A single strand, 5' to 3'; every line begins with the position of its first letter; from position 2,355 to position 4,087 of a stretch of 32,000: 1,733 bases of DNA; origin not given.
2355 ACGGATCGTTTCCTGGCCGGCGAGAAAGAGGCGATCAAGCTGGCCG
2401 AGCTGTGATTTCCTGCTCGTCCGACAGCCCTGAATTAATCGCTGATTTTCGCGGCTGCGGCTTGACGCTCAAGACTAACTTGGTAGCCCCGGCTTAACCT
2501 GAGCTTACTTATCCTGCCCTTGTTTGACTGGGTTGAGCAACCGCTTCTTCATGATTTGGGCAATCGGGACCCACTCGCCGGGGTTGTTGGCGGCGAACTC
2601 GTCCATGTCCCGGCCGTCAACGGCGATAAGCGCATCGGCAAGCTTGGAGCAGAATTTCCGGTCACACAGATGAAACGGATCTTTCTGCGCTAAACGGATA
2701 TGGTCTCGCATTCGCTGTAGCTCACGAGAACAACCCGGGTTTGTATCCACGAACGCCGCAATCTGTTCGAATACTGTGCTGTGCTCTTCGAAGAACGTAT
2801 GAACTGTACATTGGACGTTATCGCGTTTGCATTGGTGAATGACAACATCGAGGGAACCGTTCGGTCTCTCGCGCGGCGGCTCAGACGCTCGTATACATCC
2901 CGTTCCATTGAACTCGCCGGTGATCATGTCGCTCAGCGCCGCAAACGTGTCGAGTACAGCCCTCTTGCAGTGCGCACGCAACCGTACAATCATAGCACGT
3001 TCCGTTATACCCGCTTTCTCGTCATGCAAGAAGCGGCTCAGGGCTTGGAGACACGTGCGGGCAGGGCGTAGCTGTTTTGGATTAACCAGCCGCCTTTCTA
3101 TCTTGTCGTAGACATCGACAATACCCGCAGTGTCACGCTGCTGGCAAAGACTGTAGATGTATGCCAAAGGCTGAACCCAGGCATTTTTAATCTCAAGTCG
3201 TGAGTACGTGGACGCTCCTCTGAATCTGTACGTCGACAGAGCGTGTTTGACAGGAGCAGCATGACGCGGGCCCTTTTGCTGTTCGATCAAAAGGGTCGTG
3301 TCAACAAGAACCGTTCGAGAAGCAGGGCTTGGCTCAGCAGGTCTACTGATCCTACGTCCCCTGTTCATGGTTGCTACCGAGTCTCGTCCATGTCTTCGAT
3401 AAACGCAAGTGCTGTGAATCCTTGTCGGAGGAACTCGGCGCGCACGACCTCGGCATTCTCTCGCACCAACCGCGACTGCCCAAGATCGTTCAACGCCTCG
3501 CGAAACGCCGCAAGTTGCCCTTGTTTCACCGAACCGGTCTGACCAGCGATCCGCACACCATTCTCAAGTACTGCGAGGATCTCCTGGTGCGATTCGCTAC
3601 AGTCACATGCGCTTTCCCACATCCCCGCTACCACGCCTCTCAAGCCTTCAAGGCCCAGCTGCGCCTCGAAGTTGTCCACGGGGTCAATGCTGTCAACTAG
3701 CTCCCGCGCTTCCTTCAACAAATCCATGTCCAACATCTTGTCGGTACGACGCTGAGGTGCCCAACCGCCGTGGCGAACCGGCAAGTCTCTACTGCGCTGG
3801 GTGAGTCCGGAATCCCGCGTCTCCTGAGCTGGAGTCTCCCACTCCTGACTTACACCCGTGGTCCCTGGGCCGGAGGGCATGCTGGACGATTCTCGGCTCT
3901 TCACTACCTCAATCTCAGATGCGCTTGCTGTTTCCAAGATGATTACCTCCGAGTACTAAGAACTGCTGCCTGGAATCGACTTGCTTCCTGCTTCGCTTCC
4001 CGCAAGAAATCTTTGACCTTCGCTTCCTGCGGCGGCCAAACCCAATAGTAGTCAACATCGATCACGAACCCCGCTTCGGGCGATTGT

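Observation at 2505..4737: Compact low-GC three-gene operon of uncharacterised proteins: candidate undescribed defence or toxin-type system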

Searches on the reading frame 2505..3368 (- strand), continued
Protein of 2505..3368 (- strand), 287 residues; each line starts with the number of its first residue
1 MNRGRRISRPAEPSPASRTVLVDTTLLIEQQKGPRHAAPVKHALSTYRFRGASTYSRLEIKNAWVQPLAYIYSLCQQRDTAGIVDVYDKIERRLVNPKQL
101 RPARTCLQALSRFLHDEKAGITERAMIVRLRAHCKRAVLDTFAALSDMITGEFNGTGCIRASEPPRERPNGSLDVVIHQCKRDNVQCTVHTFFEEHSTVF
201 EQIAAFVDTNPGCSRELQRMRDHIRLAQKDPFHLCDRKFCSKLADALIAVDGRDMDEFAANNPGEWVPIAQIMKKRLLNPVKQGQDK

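Call 81: find_encoding_contigs(protein=P0001, flank=3000, max_places=2)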
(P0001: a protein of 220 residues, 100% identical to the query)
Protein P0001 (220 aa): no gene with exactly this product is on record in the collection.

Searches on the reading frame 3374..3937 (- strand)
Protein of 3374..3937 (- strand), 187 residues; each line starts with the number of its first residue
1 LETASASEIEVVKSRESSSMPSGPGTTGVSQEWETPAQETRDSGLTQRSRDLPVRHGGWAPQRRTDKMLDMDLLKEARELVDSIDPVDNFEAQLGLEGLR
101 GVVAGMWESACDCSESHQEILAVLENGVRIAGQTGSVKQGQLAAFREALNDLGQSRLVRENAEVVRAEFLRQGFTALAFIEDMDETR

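Call 3: search_protein_families(library=pfam, proteins=[window:3374-3937:-], max_evalue=1)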
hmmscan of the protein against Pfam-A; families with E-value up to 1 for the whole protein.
window:3374-3937:- (187 aa): 0 families

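Call 4: search_protein_families(library=padloc, proteins=[window:3374-3937:-], max_evalue=1)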
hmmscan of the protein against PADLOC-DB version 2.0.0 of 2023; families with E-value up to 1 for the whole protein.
window:3374-3937:- (187 aa): 0 families

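Call 5: search_protein_families(library=ncbifam, proteins=[window:3374-3937:-], max_evalue=1)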
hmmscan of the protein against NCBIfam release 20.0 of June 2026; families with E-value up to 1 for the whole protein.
window:3374-3937:- (187 aa): 1 family
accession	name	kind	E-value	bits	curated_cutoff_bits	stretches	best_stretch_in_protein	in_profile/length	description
NF033432.0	ThioGly_TfuA_rel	equivalog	0.14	11.6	235.2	1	101-134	44-75/211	TfuA-related McrA-glycine thioamidation protein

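Call 8: find_homologous_proteins(query=window:3374-3937:-)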
Query window:3374-3937:- (187 aa): 4 proteins with E <= 0.001 among 365 candidates.
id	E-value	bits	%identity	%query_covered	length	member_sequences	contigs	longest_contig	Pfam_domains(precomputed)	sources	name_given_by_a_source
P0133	7.5e-67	243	100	63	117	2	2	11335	-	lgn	-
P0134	6.1e-43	165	52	98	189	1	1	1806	-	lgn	-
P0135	4.5e-27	113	45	82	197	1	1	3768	-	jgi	-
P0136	2.4e-25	108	46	75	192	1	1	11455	-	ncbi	-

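Call 20: search_solved_structures(query=A2, max_evalue=10)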
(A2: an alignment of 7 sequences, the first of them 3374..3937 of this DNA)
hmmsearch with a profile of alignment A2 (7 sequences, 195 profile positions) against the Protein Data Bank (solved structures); distinct sequences matched with E-value up to 10: 5.
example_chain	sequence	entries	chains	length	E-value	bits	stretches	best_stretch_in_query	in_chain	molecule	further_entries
7z0o_E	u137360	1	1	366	0.15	15.1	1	47-102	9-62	RNA polymerase I-specific transcription initiation factor RRN9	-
7k5b_A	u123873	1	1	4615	6.1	9.8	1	9-97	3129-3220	Dynein heavy chain, outer arm protein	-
7k58_A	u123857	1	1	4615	6.1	9.8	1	9-97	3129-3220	Dynein heavy chain, outer arm protein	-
7kek_A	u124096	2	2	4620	6.1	9.8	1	9-97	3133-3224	Dynein alpha heavy chain | Dynein heavy chain, outer arm protein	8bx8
6zyw_C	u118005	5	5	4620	6.1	9.8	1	9-97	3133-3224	Dynein heavy chain, outer arm protein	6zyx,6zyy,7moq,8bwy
